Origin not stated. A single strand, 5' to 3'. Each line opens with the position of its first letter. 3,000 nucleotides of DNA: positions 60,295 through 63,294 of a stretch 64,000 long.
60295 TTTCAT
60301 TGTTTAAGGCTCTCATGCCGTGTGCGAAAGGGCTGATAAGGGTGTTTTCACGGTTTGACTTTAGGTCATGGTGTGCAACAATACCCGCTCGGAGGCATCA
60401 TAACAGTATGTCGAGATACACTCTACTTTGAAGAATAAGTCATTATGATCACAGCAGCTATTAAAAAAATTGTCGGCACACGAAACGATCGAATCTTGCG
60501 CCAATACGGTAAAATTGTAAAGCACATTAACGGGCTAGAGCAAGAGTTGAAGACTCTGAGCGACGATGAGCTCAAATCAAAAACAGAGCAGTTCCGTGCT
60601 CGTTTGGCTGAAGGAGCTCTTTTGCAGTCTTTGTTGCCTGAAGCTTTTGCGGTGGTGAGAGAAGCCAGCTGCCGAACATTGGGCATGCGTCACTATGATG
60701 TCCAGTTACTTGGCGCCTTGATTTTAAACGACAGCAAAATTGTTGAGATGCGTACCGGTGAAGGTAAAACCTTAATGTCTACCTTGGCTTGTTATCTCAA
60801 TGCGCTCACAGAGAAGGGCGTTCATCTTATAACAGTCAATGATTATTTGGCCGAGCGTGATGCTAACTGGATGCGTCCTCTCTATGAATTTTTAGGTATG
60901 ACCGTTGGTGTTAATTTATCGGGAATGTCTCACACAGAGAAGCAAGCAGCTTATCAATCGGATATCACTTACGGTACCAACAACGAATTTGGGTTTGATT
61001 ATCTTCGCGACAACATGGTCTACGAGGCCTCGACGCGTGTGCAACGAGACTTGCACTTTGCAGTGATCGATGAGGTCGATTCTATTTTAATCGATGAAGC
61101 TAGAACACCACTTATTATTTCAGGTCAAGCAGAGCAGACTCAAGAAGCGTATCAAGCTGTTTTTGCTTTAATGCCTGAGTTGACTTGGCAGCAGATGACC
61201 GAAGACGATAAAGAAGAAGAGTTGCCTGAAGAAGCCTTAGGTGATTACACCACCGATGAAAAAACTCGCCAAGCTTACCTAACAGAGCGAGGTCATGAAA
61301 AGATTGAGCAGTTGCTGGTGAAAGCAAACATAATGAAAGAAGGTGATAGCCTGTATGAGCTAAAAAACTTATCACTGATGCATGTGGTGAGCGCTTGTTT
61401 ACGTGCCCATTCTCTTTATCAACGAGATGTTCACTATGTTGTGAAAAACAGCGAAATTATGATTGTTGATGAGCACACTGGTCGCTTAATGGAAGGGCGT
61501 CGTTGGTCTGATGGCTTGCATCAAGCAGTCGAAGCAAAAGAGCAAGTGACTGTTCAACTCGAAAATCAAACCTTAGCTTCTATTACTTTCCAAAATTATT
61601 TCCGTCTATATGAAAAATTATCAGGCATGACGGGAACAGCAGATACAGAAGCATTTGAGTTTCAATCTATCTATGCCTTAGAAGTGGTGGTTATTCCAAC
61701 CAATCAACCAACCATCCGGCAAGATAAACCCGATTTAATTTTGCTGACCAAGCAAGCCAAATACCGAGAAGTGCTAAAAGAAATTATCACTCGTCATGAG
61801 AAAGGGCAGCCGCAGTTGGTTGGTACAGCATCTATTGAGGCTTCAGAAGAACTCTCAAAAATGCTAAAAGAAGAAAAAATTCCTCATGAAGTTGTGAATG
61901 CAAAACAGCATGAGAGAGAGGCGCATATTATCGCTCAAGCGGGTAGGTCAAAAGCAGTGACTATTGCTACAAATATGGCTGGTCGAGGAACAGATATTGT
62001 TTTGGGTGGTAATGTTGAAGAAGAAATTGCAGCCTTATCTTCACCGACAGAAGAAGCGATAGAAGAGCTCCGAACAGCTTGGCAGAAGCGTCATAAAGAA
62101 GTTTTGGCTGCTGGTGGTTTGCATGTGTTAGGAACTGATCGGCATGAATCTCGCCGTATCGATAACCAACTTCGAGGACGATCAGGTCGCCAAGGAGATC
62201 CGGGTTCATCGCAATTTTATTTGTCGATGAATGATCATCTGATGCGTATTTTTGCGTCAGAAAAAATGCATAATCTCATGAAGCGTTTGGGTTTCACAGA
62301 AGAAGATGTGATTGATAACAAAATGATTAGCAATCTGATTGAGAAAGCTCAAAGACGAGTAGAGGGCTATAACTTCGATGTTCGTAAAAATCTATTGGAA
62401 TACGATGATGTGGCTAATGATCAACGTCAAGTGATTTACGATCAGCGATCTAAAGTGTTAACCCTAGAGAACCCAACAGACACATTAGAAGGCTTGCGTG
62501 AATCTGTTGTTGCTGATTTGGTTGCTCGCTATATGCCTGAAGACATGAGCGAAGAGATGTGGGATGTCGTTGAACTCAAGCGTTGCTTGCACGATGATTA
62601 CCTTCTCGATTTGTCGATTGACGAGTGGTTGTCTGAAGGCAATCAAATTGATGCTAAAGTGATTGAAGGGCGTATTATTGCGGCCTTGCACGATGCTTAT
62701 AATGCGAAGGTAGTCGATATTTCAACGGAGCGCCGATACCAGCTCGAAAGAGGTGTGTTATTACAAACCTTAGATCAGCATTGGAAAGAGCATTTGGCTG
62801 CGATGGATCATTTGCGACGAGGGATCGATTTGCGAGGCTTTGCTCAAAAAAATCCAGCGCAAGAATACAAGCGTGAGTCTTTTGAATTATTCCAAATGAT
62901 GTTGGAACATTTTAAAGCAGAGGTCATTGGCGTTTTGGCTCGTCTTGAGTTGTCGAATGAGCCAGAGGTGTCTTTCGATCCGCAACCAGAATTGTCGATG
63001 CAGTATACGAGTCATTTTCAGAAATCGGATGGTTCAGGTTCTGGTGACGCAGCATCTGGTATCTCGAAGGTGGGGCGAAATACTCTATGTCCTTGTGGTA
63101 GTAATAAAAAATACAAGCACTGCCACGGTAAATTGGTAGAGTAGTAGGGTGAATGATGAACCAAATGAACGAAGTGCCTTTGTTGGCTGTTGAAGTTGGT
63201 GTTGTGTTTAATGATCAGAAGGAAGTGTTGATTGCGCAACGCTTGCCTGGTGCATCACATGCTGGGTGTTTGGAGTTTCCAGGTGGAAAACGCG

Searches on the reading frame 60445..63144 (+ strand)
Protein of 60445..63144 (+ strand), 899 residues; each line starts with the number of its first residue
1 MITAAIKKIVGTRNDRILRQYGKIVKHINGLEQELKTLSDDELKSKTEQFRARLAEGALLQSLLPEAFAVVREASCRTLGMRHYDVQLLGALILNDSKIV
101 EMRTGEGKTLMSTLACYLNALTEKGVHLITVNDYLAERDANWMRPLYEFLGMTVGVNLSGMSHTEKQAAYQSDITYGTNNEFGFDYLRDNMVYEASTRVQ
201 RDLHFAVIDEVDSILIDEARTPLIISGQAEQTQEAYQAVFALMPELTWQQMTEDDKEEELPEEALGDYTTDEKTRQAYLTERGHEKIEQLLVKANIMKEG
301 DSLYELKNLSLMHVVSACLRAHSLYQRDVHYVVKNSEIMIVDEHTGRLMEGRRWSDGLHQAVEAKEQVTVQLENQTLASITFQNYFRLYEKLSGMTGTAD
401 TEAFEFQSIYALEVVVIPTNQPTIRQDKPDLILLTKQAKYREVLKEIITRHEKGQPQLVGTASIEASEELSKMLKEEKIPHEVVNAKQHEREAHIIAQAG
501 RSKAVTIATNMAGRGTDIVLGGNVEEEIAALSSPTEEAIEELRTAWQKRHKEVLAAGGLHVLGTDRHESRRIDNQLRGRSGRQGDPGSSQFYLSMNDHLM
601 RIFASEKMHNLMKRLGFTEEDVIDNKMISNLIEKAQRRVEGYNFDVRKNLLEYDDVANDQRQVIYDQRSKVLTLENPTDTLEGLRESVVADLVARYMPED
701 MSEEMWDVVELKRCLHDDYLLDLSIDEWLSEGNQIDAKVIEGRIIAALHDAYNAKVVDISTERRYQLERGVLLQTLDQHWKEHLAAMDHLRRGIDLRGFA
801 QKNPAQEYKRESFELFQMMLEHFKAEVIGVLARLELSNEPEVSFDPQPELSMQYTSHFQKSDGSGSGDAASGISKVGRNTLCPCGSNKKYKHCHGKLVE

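Call 23: search_protein_families(library=ncbifam, proteins=[window:60445-63144:+], max_evalue=1e-10)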
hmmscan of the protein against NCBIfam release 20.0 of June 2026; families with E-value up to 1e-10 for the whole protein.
window:60445-63144:+ (899 aa): 8 families
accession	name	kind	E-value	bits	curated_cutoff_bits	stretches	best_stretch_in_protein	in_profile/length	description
NF009538.1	PRK12904.1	equivalog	0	1213.3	814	1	6-836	2-813/814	preprotein translocase subunit SecA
TIGR00963.1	secA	equivalog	0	1083.5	800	1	28-822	1-786/787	preprotein translocase subunit SecA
NF006630.0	PRK09200.1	subfamily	1.1e-270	900.1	862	2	7-526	3-500/789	preprotein translocase subunit SecA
TIGR04397.1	SecA2_Bac_anthr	exception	1.7e-269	896.2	1085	2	6-526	1-498/774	accessory Sec system translocase SecA2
NF009536.0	PRK12901.1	equivalog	2.4e-253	843.8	1493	4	311-526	490-705/1118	preprotein translocase subunit SecA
TIGR03714.1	secA2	equivalog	3.5e-208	693.5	930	2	17-549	5-518/762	accessory Sec system translocase SecA2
NF012136.0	SecA2_Lm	equivalog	5.1e-195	649.7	1100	2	15-525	8-494/776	accessory Sec system translocase SecA2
TIGR04221.1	SecA2_Mycobac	equivalog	3.3e-179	597.6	725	1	6-703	5-647/762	accessory Sec system translocase SecA2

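Call 43: find_homologous_proteins(query=window:60445-63144:+, max_evalue=1e-100)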
Query window:60445-63144:+ (899 aa): 8000 proteins with E <= 1e-100 among 8000 candidates; the best 120 are listed.
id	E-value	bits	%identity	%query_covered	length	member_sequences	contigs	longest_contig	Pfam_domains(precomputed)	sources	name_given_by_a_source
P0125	0.0e+0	2007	100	100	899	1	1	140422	PF07517.21,PF00270.36,PF07516.19,PF21090.4,PF02810.22,PF01043.27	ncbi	-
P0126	0.0e+0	1513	75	100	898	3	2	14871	PF07517.21,PF00270.36,PF07516.19,PF21090.4,PF02810.22,PF01043.27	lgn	-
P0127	0.0e+0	1270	64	100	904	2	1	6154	PF07517.21,PF00270.36,PF07516.19,PF21090.4,PF02810.22,PF01043.27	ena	-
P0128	0.0e+0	1250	62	100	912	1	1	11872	PF07517.21,PF07516.19,PF21090.4,PF02810.22,PF01043.27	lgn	-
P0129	0.0e+0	1249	62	100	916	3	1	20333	PF07517.21,PF07516.19,PF21090.4,PF02810.22,PF01043.27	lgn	-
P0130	0.0e+0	1248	63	100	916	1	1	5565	PF07517.21,PF00270.36,PF07516.19,PF21090.4,PF02810.22,PF01043.27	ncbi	-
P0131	0.0e+0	1246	62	100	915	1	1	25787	PF07517.21,PF00270.36,PF07516.19,PF21090.4,PF02810.22,PF01043.27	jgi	-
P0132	0.0e+0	1241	62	100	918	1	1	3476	PF07517.21,PF00270.36,PF07516.19,PF21090.4,PF02810.22,PF01043.27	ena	-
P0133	0.0e+0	1241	62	100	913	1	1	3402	PF07517.21,PF00270.36,PF07516.19,PF21090.4,PF02810.22,PF01043.27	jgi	jgi:preprotein translocase subunit SecA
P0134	0.0e+0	1236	62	100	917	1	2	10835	PF07517.21,PF00270.36,PF07516.19,PF21090.4,PF02810.22,PF01043.27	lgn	-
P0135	0.0e+0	1234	62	100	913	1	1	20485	PF07517.21,PF00270.36,PF07516.19,PF21090.4,PF02810.22,PF01043.27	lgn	-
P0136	0.0e+0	1231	62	100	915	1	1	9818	PF07517.21,PF07516.19,PF21090.4,PF02810.22,PF01043.27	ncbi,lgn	-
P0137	0.0e+0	1230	61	99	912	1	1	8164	PF07517.21,PF00270.36,PF07516.19,PF21090.4,PF02810.22,PF01043.27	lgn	-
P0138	0.0e+0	1230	61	100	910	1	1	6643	PF07517.21,PF00270.36,PF07516.19,PF21090.4,PF02810.22,PF01043.27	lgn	-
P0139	0.0e+0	1229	61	100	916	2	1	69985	PF07517.21,PF00270.36,PF07516.19,PF21090.4,PF02810.22,PF01043.27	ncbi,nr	ncbi:MAG: preprotein translocase subunit SecA [Coxiella sp. RIFCSPHIGHO2_12_FULL_42_15]|nr:MAG: prep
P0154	0.0e+0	1225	61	100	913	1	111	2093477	PF07517.21,PF07516.19,PF21090.4,PF02810.22,PF01043.27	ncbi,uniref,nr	ncbi:preprotein translocase subunit SecA [Coxiella burnetii]|uniref:Protein translocase subunit SecA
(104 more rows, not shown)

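Call 44: find_encoding_contigs(protein=P0126, flank=10000, max_places=4)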
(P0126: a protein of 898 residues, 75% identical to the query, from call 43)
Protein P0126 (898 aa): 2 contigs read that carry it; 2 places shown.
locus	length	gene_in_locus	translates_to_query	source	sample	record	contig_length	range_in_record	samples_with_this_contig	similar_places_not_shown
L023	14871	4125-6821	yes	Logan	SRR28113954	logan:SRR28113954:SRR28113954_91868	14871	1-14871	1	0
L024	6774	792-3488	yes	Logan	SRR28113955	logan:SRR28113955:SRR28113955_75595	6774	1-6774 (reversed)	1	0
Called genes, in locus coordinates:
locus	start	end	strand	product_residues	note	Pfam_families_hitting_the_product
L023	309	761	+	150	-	-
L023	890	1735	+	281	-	PF03331:LpxC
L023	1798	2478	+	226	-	-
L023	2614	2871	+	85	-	-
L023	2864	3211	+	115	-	PF05534:HicB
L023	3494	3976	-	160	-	PF05258:DciA (weak)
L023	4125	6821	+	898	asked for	PF07517:SecA_DEAD, PF00270:DEAD (weak), PF01043:SecA_PP_bind, PF21090:P-loop_SecA, PF07516:SecA_SW, PF02810:SEC-C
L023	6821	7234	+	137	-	PF00293:NUDIX, PF14815:NUDIX_4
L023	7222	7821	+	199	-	PF01121:CoaE, PF13671:AAA_33 (weak)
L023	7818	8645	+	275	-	PF14819:QueF_N, PF14489:QueF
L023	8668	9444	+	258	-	PF07072:ZapD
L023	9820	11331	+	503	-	PF01554:MatE (weak)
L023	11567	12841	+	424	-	-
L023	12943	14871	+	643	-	?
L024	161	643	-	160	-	PF05258:DciA (weak)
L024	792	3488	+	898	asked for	PF07517:SecA_DEAD, PF00270:DEAD (weak), PF01043:SecA_PP_bind, PF21090:P-loop_SecA, PF07516:SecA_SW, PF02810:SEC-C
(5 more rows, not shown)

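Call 45: find_encoding_contigs(protein=P0154, flank=10000, max_places=1)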
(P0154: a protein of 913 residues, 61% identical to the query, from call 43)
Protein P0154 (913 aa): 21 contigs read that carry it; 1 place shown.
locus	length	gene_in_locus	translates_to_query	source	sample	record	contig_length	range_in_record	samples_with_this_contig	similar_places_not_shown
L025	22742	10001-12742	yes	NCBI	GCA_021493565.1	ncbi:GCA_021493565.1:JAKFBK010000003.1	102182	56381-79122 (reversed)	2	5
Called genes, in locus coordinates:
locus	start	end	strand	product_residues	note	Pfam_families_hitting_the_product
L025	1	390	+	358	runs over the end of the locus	PF03033:Glyco_transf_28, PF13439:Glyco_transf_4, PF13579:Glyco_trans_4_4, PF04101:Glyco_tran_28_C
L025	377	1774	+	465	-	PF01225:Mur_ligase, PF08245:Mur_ligase_M, PF02875:Mur_ligase_C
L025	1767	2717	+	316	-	PF01565:FAD_binding_4, PF02873:MurB_C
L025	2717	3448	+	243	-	PF08478:POTRA_1, PF03799:FtsQ_DivIB_C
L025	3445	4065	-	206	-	PF00484:Pro_CA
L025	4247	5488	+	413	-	PF14450:FtsA, PF02491:SHS2_FTSA, PF06277:EutA (weak), PF06723:MreB_Mbl, PF14450:FtsA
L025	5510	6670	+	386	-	PF00091:Tubulin, PF12327:FtsZ_C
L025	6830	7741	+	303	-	PF03331:LpxC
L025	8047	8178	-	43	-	-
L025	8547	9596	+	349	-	PF00023:Ank (faint), PF12796:Ank_2, PF13606:Ank_3 (faint), PF13637:Ank_4 (weak), PF13857:Ank_5 (faint), PF12796:Ank_2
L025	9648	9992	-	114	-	PF05258:DciA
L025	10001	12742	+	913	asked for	PF07517:SecA_DEAD, PF01043:SecA_PP_bind, PF21090:P-loop_SecA, PF07516:SecA_SW, PF02810:SEC-C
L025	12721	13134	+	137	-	PF00293:NUDIX, PF14815:NUDIX_4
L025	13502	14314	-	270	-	PF07072:ZapD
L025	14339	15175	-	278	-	PF14819:QueF_N, PF14489:QueF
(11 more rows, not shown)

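Call 90: search_protein_families(library=pfam, proteins=[L023:309-761:+, L023:1798-2478:+, L023:2614-2871:+], max_evalue=0.1)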
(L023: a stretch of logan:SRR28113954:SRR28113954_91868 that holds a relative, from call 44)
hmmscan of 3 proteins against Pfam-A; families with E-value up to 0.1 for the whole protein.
L023:309-761:+ (150 aa): 0 families

L023:1798-2478:+ (226 aa): 2 families
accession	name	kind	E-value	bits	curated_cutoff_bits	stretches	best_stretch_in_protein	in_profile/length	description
PF05055.17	DUF677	-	0.018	14.4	29.1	1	58-161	127-222/336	Protein of unknown function (DUF677)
PF20990.2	DUF2207_C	-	0.061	13.5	33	1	61-173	89-191/247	Predicted membrane protein (DUF2207) C-terminal domain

L023:2614-2871:+ (85 aa): 1 family
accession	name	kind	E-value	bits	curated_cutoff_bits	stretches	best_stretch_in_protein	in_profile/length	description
PF07927.17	HicA_toxin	-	0.099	13.2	27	0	35-74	17-55/58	HicA toxin of bacterial toxin-antitoxin,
